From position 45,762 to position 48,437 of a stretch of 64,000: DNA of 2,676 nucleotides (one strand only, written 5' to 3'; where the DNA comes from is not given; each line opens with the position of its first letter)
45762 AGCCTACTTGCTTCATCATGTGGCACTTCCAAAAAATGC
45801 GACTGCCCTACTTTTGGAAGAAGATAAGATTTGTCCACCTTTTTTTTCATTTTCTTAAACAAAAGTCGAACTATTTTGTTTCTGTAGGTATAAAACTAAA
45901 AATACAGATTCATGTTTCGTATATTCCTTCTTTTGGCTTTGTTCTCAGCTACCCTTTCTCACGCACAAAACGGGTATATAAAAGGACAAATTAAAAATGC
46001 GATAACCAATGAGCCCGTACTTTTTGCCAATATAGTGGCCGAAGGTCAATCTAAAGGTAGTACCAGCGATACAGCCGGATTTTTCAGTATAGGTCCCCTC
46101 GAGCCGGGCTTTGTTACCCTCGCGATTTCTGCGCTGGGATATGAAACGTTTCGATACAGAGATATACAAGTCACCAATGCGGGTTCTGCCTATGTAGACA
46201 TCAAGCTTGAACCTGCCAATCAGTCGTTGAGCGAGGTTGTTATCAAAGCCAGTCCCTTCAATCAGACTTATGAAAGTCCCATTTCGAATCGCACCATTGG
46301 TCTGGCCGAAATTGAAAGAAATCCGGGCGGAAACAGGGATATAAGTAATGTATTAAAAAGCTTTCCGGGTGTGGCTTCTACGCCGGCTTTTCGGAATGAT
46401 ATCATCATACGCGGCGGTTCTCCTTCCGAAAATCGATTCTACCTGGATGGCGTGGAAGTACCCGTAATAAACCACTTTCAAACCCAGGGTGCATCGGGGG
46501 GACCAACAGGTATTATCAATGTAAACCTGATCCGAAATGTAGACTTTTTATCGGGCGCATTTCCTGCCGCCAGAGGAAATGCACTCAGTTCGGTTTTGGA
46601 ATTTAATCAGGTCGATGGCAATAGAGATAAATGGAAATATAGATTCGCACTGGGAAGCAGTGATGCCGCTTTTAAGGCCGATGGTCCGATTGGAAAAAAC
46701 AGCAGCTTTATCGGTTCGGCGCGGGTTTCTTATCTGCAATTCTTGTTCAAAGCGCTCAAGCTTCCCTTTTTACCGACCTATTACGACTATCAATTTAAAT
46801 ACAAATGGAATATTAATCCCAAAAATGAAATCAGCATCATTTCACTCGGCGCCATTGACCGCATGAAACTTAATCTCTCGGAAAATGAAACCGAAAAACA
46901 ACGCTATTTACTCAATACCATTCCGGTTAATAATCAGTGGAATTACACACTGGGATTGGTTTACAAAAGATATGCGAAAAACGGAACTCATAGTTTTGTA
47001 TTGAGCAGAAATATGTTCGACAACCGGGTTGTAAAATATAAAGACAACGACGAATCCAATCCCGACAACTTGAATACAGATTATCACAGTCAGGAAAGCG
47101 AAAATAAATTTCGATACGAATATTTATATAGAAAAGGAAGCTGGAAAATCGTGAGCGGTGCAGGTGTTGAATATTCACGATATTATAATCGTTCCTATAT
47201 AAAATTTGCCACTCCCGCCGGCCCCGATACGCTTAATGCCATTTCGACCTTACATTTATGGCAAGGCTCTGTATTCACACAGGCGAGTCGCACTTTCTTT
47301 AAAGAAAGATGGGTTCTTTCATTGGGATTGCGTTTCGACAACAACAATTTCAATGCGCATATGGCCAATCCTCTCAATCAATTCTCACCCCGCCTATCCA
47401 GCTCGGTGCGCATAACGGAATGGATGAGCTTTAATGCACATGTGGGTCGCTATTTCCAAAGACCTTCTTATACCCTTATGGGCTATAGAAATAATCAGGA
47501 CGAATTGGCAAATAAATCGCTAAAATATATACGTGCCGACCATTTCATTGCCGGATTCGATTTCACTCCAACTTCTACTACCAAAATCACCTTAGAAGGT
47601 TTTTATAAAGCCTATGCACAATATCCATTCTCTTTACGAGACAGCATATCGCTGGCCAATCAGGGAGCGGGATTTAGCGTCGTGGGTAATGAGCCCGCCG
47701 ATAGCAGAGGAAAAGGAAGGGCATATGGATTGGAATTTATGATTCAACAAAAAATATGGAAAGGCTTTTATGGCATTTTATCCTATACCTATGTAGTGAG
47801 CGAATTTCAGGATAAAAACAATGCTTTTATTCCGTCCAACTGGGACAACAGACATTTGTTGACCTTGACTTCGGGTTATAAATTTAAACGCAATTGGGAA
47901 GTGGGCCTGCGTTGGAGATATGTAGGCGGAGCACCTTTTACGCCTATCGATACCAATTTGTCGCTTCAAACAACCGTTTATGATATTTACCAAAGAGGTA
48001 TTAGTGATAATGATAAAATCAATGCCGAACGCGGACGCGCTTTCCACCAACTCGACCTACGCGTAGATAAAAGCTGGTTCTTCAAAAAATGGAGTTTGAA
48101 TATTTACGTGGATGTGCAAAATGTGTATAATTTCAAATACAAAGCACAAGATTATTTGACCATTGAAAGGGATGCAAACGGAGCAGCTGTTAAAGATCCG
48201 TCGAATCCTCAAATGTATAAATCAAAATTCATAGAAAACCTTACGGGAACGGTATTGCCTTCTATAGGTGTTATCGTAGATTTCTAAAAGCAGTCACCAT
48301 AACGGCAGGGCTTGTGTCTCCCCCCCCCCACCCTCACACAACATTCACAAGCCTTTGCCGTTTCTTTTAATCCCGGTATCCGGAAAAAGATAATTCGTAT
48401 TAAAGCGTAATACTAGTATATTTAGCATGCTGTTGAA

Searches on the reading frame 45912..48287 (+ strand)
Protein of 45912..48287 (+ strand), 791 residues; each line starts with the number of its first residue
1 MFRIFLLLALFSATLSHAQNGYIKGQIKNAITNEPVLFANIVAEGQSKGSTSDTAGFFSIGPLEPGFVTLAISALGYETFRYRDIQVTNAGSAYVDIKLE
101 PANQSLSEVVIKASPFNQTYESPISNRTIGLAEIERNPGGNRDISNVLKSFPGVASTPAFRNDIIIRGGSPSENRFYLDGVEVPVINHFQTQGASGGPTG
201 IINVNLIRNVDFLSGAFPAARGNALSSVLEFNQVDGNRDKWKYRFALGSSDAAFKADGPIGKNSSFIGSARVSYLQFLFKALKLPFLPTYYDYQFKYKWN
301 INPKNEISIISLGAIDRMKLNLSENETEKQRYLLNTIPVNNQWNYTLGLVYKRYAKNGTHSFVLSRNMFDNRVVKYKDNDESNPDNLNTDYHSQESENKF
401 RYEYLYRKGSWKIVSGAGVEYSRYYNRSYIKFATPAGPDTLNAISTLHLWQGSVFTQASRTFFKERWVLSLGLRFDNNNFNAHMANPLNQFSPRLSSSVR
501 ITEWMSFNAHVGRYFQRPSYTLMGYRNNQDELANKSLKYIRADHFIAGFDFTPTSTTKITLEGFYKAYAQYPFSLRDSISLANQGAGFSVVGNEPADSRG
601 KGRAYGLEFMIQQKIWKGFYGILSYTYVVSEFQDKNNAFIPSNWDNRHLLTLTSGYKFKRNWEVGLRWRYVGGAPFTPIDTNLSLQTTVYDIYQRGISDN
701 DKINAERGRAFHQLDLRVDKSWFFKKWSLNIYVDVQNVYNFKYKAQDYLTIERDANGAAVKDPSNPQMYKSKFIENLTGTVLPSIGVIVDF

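Call 60: search_protein_families(library=pfam, proteins=[window:45912-48287:+], max_evalue=0.0001)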
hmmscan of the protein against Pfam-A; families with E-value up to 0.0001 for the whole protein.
window:45912-48287:+ (791 aa): 3 families
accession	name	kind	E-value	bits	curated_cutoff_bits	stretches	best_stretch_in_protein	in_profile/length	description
PF13715.12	CarbopepD_reg_2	-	2.9e-15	56.5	32.2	1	23-111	1-88/88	CarboxypepD_reg-like domain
PF13620.12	CarboxypepD_reg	-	3.6e-13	50.1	32.3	1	23-100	2-82/82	Carboxypeptidase regulatory-like domain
PF07715.20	Plug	-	1.7e-09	38.6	23.9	1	120-222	3-100/107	TonB-dependent Receptor Plug Domain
